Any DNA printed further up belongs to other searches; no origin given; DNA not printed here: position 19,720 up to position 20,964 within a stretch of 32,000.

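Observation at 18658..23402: Uncharacterised three-gene operon: giant M48 membrane protease, UbiA prenyltransferase, DUF362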

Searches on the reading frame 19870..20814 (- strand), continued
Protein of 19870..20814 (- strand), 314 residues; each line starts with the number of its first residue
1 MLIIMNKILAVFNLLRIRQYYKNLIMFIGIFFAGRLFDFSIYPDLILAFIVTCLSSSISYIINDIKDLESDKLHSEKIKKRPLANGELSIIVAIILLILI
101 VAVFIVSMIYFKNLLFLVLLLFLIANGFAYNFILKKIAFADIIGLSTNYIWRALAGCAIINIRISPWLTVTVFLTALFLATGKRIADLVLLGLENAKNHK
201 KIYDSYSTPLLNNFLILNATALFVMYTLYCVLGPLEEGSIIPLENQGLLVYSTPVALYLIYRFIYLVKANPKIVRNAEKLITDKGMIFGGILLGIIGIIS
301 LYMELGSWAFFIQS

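Call 65: search_protein_families(library=pfam, alignment_id=A4, max_evalue=1)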
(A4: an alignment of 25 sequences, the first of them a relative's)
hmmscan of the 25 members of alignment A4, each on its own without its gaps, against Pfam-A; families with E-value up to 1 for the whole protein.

A. member 1, L075:3207-5039:+ (611 aa): 1 family
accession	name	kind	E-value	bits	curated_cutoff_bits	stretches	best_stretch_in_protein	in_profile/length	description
PF17870.6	Insulin_TMD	-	0.33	11.5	33.4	1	428-458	13-43/47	Insulin receptor trans-membrane segment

B. families by the number of members that match (of 25 scanned): 29 families (the first 25 are shown)
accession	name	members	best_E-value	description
PF11932.13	DUF3450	18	0.0022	Protein of unknown function (DUF3450)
PF04597.19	Ribophorin_I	17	6.6e-23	Ribophorin I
PF14966.11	DNA_repr_REX1B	6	0.014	DNA repair REX1-B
PF20663.3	COG4_N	6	0.076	Conserved oligomeric Golgi complex subunit 4, N-terminal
PF12729.13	4HB_MCP_1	4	0.00057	Four helix bundle sensory module for signal transduction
PF11083.13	Relaxase_C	4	0.013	C-terminal helical hairpin domain from relaxase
PF05266.19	DUF724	4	0.26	Protein of unknown function (DUF724)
PF01781.23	Ribosomal_L38e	3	0.016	Ribosomal L38e protein family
PF10883.13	DUF2681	3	0.04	Protein of unknown function (DUF2681)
PF08663.15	HalX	3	0.23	HalX domain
PF10989.13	DUF2808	2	0.032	Protein of unknown function (DUF2808)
PF02932.22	Neur_chan_memb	2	0.055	Neurotransmitter-gated ion-channel transmembrane region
PF17870.6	Insulin_TMD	2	0.057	Insulin receptor trans-membrane segment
PF17675.6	APG6_N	2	0.45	Apg6 coiled-coil region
PF22099.1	MRS2-like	1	0.019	Magnesium transporter MRS2-like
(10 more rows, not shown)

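Call 66: search_solved_structures(query=A4, max_evalue=1, show_alignments=1)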
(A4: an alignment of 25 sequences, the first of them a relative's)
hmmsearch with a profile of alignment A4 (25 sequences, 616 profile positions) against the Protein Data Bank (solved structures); distinct sequences matched with E-value up to 1: 3.
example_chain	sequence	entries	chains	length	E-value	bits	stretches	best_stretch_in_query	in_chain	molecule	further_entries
8whn_A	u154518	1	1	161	2e-44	155.5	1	462-616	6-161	Ribophorin 1 superfamily protein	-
6s7o_E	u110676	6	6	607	4.6e-08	35.4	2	280-459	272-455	Dolichyl-diphosphooligosaccharide--protein glycosyltransferase subunit 1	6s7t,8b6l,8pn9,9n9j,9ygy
6f7s_C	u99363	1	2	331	0.91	11.3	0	516-543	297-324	Serrate RNA effector molecule homolog,Serrate RNA effector molecule homolog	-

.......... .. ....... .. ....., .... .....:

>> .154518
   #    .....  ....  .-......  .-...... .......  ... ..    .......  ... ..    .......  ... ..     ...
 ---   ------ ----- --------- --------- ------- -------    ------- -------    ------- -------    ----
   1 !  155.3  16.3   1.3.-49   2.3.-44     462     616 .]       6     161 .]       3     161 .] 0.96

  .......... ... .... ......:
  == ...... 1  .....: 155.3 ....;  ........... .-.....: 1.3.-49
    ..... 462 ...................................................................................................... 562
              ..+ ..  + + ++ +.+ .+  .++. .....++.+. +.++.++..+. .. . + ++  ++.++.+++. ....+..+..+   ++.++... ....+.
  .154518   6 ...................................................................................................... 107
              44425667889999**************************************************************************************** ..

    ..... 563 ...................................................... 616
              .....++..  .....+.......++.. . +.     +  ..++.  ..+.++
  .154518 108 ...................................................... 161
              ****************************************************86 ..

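Call 78: search_protein_families(library=pfam, proteins=[L034:11966-12967:+, L034:14441-15832:-, L034:15865-17001:-, L037:10230-11744:-, L004:12186-12752:+, L004:12759-13796:-, L058:13387-14166:-, L058:14261-15427:-, L075:14230-15354:-, L075:15407-16525:-], max_evalue=0.001)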
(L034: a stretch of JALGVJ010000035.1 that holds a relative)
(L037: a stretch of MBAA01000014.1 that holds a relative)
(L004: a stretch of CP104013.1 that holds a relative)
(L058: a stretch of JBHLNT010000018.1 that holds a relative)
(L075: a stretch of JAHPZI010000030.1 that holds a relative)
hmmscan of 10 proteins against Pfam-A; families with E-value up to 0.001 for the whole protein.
L034:11966-12967:+ (333 aa): 1 family
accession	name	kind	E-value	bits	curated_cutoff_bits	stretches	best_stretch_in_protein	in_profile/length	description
PF03259.23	Robl_LC7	-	1.3e-06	28.5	23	1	8-86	3-83/91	Roadblock/LC7 domain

L034:14441-15832:- (463 aa): 3 families
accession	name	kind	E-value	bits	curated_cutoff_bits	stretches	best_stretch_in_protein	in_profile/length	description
PF13520.12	AA_permease_2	-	4.9e-42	144.8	27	1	17-432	1-423/427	Amino acid permease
PF00324.27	AA_permease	-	6e-39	134.5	24.6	1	22-390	2-346/470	Amino acid permease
PF03845.19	Spore_permease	-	1.6e-06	27.6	23.4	1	20-345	5-313/321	Spore germination protein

L034:15865-17001:- (378 aa): 2 families
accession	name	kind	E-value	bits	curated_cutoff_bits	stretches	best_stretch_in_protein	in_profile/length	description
PF07786.18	HGSNAT_cat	-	2.2e-16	60.5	22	1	3-214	1-199/222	Heparan-alpha-glucosaminide N-acetyltransferase, catalytic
PF01757.29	Acyl_transf_3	-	4.9e-08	32.8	31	1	5-311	2-298/326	Acyltransferase domain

L037:10230-11744:- (504 aa): 6 families
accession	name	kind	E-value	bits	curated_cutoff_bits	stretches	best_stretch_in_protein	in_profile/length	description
PF01406.26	tRNA-synt_1e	-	9.8e-127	422.9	27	1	14-311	2-297/301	tRNA synthetases class I (C) catalytic domain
PF09334.17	tRNA-synt_1g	-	3.6e-14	52.8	20.1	2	31-142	10-122/391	tRNA synthetases class I (M)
PF00133.28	tRNA-synt_1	-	1.2e-09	37.9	22.7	1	225-305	332-413/414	tRNA synthetases class I (I, L, M and V)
PF01921.24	tRNA-synt_1f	-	2.9e-07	30.2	27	0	264-310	279-325/360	tRNA synthetases class I (K)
PF09190.17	DALR_2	-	9.5e-07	29.7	22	1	379-439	1-55/57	DALR domain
PF23493.1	CysS_C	-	3.3e-06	27.5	23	1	459-500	9-50/51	Cysteinyl-tRNA ligase anticodon binding domain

L004:12186-12752:+ (188 aa): 1 family
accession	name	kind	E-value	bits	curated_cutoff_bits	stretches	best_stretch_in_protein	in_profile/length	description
PF00719.24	Pyrophosphatase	-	4.3e-55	186.2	23.5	1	24-175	1-151/153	Inorganic pyrophosphatase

L004:12759-13796:- (345 aa): 7 families
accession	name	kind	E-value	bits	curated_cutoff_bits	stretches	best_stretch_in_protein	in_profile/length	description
PF23598.1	LRR_14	-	6.1e-26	91.4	40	2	224-325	41-138/353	Leucine-rich repeat region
PF13855.12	LRR_8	-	4.7e-21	74.7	27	4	230-288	1-61/61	Leucine rich repeat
PF12799.13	LRR_4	-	1.2e-16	60.7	27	3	277-313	2-38/44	Leucine Rich repeats (2 copies)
PF00560.39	LRR_1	-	2e-13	48.1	20.6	0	231-252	1-23/23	Leucine Rich Repeat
PF25013.1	LRR_Zer-1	-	1.8e-07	31.8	27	0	278-312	32-67/137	Zer-1-like, Leucine-rich repeats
PF23211.1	LRR_LRWD1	-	3.9e-05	23.9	28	0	232-319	21-106/190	Leucine-rich repeat and WD repeat-containing protein 1, LRR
PF13516.12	LRR_6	-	0.00076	19.8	23.4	0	298-313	2-17/24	Leucine Rich repeat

L058:13387-14166:- (259 aa): 2 families
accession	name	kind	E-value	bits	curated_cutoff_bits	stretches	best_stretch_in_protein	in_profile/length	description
PF01728.25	FtsJ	-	7.6e-22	78.5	24.1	1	58-241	1-180/181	FtsJ-like methyltransferase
PF01479.30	S4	-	4.4e-06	26.8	22.8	1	3-45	1-43/48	S4 domain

L058:14261-15427:- (388 aa): 2 families
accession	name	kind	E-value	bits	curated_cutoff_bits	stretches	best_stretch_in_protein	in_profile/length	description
PF07786.18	HGSNAT_cat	-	4.8e-20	72.5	22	1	3-230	1-210/222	Heparan-alpha-glucosaminide N-acetyltransferase, catalytic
PF01757.29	Acyl_transf_3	-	2.2e-11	43.8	31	1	5-331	2-320/326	Acyltransferase domain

L075:14230-15354:- (374 aa): 1 family
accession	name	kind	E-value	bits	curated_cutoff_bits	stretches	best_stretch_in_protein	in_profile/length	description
PF07786.18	HGSNAT_cat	-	5.8e-06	26.4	22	1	2-203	1-187/222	Heparan-alpha-glucosaminide N-acetyltransferase, catalytic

L075:15407-16525:- (372 aa): 2 families
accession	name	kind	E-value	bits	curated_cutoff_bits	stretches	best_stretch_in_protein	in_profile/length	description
PF07786.18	HGSNAT_cat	-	3e-14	53.5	22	1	3-237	1-219/222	Heparan-alpha-glucosaminide N-acetyltransferase, catalytic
PF01757.29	Acyl_transf_3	-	2e-11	44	31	1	5-330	2-324/326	Acyltransferase domain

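Call 95: search_protein_families(library=pfam, proteins=[L043:5176-5841:-, L043:976-1347:+, L075:517-1626:-, L075:1668-2423:-, L075:2487-2807:-, L017:114-1226:+, L017:1292-2515:-, L059:905-1909:+, L059:1947-3053:+, L059:4562-5698:-], max_evalue=0.001)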
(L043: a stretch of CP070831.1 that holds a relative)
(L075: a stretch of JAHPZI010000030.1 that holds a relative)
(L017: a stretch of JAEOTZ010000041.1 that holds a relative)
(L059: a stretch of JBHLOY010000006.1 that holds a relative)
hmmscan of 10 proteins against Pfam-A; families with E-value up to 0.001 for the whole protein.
L043:5176-5841:- (221 aa): 1 family
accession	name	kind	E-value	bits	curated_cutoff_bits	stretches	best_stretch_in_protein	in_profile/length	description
PF02683.22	DsbD_TM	-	0.0003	20.6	27.1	1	9-217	6-213/219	Cytochrome C biogenesis protein transmembrane domain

L043:976-1347:+ (123 aa): 0 families

L075:517-1626:- (369 aa): 1 family
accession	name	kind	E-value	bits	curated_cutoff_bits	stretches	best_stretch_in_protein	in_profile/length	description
PF04007.18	DUF354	-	5.3e-41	141.3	22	1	7-331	2-321/349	Protein of unknown function (DUF354)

L075:1668-2423:- (251 aa): 6 families
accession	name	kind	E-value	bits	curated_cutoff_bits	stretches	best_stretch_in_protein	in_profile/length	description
PF00132.30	Hexapep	-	6.3e-26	89.4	27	5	15-48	2-35/36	Bacterial transferase hexapeptide (six repeats)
PF14602.12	Hexapep_2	-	1.9e-14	53.5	27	1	194-226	3-33/34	Hexapeptide repeat of succinyl-transferase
PF25084.1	LbH_EIF2B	-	2.4e-12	47.2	54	2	89-174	20-102/105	EIF2B subunit epsilon LbH domain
PF25087.1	GMPPB_C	-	1.8e-06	28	39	0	11-70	7-64/110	GMPPB C-terminal domain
PF24894.1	Hexapep_GlmU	-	5e-06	27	23.3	0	8-62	34-86/104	GlmU-like, C-terminal hexapeptide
PF21711.3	DCTN5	-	8.8e-05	22.7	40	0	88-141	88-140/182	Dynactin subunit 5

L075:2487-2807:- (106 aa): 1 family
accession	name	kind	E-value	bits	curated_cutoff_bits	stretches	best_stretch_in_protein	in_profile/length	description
PF03819.22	MazG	-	2.5e-07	31.3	22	1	33-95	4-71/74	MazG nucleotide pyrophosphohydrolase domain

L017:114-1226:+ (370 aa): 5 families
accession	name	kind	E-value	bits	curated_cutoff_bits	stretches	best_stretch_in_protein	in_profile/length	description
PF00534.26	Glycos_transf_1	-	3.1e-31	108.6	26.4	1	179-342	5-171/172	Glycosyl transferases group 1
PF13692.12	Glyco_trans_1_4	-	9.6e-23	81.4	27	1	190-329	2-142/142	Glycosyl transferases group 1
PF13439.12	Glyco_transf_4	-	2.7e-17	63.7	28.5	1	28-167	14-166/170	Glycosyltransferase Family 4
PF13524.12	Glyco_trans_1_2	-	8.6e-10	39.2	25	1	216-355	10-141/144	Glycosyl transferase-like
PF13477.12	Glyco_trans_4_2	-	5e-06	27.2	23.4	1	26-141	17-139/139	Glycosyl transferase 4-like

L017:1292-2515:- (407 aa): 1 family
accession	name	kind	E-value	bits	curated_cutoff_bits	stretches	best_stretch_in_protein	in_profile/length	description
PF04007.18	DUF354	-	9.2e-44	150.4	22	1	45-404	2-348/349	Protein of unknown function (DUF354)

L059:905-1909:+ (334 aa): 1 family
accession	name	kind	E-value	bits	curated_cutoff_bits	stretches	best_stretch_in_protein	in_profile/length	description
PF00557.29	Peptidase_M24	-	2.4e-25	90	23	1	41-239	2-202/208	Metallopeptidase family M24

L059:1947-3053:+ (368 aa): 6 families
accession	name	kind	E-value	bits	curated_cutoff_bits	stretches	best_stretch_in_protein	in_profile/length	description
PF00534.26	Glycos_transf_1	-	8.7e-33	113.7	26.4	1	184-343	6-170/172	Glycosyl transferases group 1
PF13692.12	Glyco_trans_1_4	-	8.8e-26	91.3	27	1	192-331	2-142/142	Glycosyl transferases group 1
PF13439.12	Glyco_transf_4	-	3.6e-15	56.8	28.5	1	24-166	7-163/170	Glycosyltransferase Family 4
PF20706.3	GT4-conflict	-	6.8e-09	35.6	26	1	188-334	194-342/385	Family 4 Glycosyltransferase in conflict systems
PF13524.12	Glyco_trans_1_2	-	6.4e-08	33.1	25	1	219-354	11-138/144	Glycosyl transferase-like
PF13579.12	Glyco_trans_4_4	-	0.00079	20.2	29.7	0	20-113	2-105/158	Glycosyl transferase 4-like domain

L059:4562-5698:- (378 aa): 1 family
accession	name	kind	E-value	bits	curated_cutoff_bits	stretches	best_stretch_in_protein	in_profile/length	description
PF04007.18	DUF354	-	8.3e-39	134.1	22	1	18-342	2-321/349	Protein of unknown function (DUF354)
